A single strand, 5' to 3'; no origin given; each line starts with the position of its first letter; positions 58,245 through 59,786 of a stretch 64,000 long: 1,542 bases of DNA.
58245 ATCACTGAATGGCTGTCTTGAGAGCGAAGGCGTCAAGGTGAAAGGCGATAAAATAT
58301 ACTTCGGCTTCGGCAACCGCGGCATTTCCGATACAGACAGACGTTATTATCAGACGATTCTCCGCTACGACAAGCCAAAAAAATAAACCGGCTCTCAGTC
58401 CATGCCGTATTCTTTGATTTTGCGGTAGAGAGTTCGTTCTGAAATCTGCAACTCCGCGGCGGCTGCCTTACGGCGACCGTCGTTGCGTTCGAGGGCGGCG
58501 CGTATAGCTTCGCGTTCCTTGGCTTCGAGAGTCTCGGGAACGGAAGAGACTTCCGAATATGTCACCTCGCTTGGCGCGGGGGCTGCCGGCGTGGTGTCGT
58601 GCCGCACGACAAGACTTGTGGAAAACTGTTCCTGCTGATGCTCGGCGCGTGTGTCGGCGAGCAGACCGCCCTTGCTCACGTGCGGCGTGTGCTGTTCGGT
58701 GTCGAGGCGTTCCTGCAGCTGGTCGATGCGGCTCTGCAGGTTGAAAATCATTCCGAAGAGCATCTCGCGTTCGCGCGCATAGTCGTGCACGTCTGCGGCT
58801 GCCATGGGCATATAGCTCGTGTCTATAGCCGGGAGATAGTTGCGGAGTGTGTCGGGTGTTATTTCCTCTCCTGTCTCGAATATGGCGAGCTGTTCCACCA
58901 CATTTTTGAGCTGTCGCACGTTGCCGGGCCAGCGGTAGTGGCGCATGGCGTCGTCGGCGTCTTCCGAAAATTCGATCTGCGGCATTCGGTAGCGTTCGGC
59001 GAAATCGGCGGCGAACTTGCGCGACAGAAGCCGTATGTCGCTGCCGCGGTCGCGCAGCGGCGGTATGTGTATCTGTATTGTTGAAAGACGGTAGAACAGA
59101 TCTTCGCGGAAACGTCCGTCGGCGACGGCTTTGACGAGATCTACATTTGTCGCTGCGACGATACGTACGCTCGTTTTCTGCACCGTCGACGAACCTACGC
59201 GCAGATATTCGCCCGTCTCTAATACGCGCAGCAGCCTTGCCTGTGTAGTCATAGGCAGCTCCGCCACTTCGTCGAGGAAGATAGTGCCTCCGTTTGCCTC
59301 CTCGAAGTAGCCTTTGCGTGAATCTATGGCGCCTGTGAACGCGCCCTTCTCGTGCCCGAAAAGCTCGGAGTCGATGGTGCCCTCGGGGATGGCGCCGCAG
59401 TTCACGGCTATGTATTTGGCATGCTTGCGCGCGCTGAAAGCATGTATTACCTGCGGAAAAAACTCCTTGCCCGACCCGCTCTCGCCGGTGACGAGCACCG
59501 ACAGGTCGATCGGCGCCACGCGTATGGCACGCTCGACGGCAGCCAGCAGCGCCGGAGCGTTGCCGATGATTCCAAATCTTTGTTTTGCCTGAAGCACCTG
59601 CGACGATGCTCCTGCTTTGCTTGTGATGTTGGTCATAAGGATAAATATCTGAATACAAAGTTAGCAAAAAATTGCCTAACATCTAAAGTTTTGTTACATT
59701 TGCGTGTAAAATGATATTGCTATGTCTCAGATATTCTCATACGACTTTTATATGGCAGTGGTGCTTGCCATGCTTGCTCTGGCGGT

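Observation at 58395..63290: Steroid 5-alpha-reductase + Old Yellow Enzyme + two SDR operon with a divergent sigma-54 activator: candidate bile-acid 3-oxo-delta4 reduction / iso(allo) bile acid cluster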

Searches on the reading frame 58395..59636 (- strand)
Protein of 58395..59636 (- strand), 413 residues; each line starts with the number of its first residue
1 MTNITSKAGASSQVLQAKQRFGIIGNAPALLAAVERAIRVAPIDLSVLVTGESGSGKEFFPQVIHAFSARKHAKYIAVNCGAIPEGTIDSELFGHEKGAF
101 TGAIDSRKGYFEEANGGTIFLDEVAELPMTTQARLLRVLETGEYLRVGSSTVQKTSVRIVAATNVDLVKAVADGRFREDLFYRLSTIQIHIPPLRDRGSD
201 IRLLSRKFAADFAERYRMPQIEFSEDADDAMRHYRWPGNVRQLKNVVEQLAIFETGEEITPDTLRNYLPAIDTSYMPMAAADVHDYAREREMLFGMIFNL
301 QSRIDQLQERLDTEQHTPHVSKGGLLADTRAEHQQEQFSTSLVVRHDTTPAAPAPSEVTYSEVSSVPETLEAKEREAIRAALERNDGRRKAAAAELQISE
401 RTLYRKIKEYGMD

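Call 3: search_protein_families(library=pfam, proteins=[window:58395-59636:-], max_evalue=0.001)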
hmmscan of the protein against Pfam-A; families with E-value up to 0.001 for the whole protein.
window:58395-59636:- (413 aa): 7 families
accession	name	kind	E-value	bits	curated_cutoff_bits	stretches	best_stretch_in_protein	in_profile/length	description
PF00158.32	Sigma54_activat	-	1.3e-65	220.6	20.2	1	23-190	1-168/168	Sigma-54 interaction domain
PF25601.1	AAA_lid_14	-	1.2e-21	76.7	27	1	195-270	1-76/87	AAA+ ATPase lid domain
PF14532.12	Sigma54_activ_2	-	7e-19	68.9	25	1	25-194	2-138/138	Sigma-54 interaction domain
PF02954.25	HTH_8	-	9.1e-13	48.2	22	1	370-410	2-42/42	Bacterial regulatory protein, Fis family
PF07728.20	AAA_5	-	1.2e-05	25.7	22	1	47-164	2-122/139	AAA domain (dynein-related subfamily)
PF13518.12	HTH_28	-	0.00041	20.8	25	0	376-410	4-36/52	Helix-turn-helix domain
PF07724.20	AAA_2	-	0.00087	19.8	27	0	46-173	5-133/166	AAA domain (Cdc48 subfamily)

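Call 4: search_protein_families(library=ncbifam, proteins=[window:58395-59636:-], max_evalue=0.001)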
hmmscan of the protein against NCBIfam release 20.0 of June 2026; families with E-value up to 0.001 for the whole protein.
window:58395-59636:- (413 aa): 27 families (the best 25 are shown)
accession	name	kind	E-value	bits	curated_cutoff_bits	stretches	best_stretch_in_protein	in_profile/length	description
TIGR01818.1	ntrC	equivalog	1.3e-94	317.6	558.6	1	14-283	127-396/463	nitrogen regulation protein NR(I)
NF041552.1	TF_PrdR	equivalog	1.1e-92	311.3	795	2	19-269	265-515/577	sigma-54 dependent transcriptional regulator PrdR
TIGR01817.1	nifA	equivalog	7e-92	308.9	528.85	1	16-411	191-528/534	nif-specific transcriptional activator NifA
NF003451.0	PRK05022.1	equivalog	1.7e-90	304.2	476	1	12-309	181-473/512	nitric oxide reductase transcriptional regulator NorR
TIGR02974.1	phageshock_pspF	equivalog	1.2e-86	291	443.55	1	23-409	1-335/336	phage shock protein operon transcriptional activator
NF008469.0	PRK11361.1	equivalog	4.3e-85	286.1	714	2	19-269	141-391/461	acetoacetate metabolism transcriptional regulator AtoC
TIGR02915.1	PEP_resp_reg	equivalog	3.1e-84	283.4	502.6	1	18-300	136-417/445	PEP-CTERM-box response regulator transcription factor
NF038308.1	RNA_repair_RtcR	equivalog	1.3e-83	281.7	650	1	11-308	170-475/530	RNA repair transcriptional activator RtcR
NF050807.1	TransRegFlbDCaul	equivalog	1.9e-83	280.8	750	1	20-267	117-364/454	sigma-54-dependent transcriptional regulator FlbD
NF041946.1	LuxO_transreg_Vib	equivalog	1.9e-82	277.5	800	2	16-273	128-385/463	quorum-sensing sigma-54 dependent transcriptional regulator LuxO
TIGR02329.1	propionate_PrpR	equivalog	4.8e-82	276.3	499.2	1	14-278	204-477/526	propionate catabolism operon regulatory protein PrpR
NF008176.1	PRK10923.1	equivalog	4.9e-76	256.2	620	1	20-267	137-384/469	nitrogen regulation protein NR(I)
NF007689.0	PRK10365.1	equivalog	1.3e-74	251.6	760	1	16-264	134-382/441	sigma-54-dependent response regulator transcription factor ZraR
NF011953.0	PRK15424.1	equivalog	1.4e-74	251.7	703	1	9-281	206-495/538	propionate catabolism operon regulatory protein PrpR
NF041906.1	V4R_TF_MobR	exception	7.4e-74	249.2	999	1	21-274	232-483/544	phenol degradation transcriptional regulator MobR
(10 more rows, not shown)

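Call 41: find_related_loci(query=window:58398-59636:-, collection=metagenome_contigs, flank=6000)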
Query window:58398-59636:- (413 aa) in metagenome_contigs; peptide patterns used: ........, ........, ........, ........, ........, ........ (x = any residue, [..] = any of these).
600 stretches matched a pattern (row limit reached: there are more); 595 encode a relative of the query (tblastn E <= 1e-3); the best 80 are kept; 80 distinct loci.
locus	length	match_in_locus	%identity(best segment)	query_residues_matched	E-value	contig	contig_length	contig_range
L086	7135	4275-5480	61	11-413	1e-166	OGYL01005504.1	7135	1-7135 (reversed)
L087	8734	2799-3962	60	10-413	1e-149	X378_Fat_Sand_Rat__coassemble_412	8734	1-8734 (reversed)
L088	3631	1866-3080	55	12-413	6e-146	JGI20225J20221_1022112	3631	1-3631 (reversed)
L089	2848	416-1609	55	13-413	4e-147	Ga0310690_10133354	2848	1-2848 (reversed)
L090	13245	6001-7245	56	12-413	4e-138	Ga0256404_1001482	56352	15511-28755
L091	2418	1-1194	55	33-413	3e-145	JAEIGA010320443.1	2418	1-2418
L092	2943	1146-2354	55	12-413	1e-142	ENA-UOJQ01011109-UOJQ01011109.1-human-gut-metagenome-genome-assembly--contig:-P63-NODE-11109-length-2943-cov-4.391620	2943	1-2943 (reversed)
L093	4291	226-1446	55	12-412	2e-138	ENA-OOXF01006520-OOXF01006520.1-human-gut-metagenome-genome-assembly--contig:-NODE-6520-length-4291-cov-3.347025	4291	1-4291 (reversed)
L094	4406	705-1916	55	1-413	1e-137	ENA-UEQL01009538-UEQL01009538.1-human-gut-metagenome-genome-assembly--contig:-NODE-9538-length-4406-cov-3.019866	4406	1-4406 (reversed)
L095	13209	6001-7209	55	12-413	2e-134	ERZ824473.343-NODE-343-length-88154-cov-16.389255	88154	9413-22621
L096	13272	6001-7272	54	12-413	7e-134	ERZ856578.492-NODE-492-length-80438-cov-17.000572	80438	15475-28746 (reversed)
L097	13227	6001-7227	55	1-413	5e-134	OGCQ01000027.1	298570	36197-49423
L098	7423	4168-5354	54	11-413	1e-130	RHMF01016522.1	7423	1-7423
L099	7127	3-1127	55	49-413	9e-130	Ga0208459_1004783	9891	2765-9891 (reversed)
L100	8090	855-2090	49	11-413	1e-124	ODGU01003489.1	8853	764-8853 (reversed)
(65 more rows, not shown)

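Call 59: find_encoding_contigs(protein=window:58395-59636:-, flank=8000, max_places=5)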
Protein window:58395-59636:- (413 aa): 4 contigs read that carry it; 2 places shown.
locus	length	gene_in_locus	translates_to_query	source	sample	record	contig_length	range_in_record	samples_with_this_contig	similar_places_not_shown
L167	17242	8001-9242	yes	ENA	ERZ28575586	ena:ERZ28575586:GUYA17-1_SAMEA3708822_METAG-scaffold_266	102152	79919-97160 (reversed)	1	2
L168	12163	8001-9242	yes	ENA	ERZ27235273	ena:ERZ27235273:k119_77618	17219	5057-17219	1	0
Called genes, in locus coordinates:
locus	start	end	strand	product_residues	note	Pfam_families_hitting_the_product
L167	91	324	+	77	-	PF13534:Fer4_17 (faint), PF25160:LdpA_Fe-S-bd (faint), PF00037:Fer4 (weak), PF13237:Fer4_10, PF14697:Fer4_21, PF12838:Fer4_7, PF13187:Fer4_9, PF00037:Fer4 (weak), +5 more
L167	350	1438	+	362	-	PF01855:POR_N, PF02780:Transketolase_C, PF17147:PFOR_II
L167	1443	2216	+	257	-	PF02775:TPP_enzyme_C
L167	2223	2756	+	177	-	PF01558:POR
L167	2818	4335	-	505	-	PF03747:ADP_ribosyl_GH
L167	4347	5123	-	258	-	PF00106:adh_short, PF01370:Epimerase (weak), PF08659:KR, PF13561:adh_short_C2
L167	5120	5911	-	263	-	PF00106:adh_short, PF08659:KR (weak), PF13561:adh_short_C2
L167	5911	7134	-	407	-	PF00724:Oxidored_FMN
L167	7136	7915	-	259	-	PF02544:Steroid_dh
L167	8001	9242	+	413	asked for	PF00158:Sigma54_activat, PF14532:Sigma54_activ_2, PF07728:AAA_5 (faint), PF25601:AAA_lid_14, PF02954:HTH_8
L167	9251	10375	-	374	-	-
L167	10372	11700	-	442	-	PF13685:Fe-ADH_2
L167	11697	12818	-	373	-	-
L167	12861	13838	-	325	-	PF03372:Exo_endo_phos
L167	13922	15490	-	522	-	PF13290:CHB_HEX_C_1, PF13287:Fn3_assoc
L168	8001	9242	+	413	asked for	PF00158:Sigma54_activat, PF14532:Sigma54_activ_2, PF07728:AAA_5 (faint), PF25601:AAA_lid_14, PF02954:HTH_8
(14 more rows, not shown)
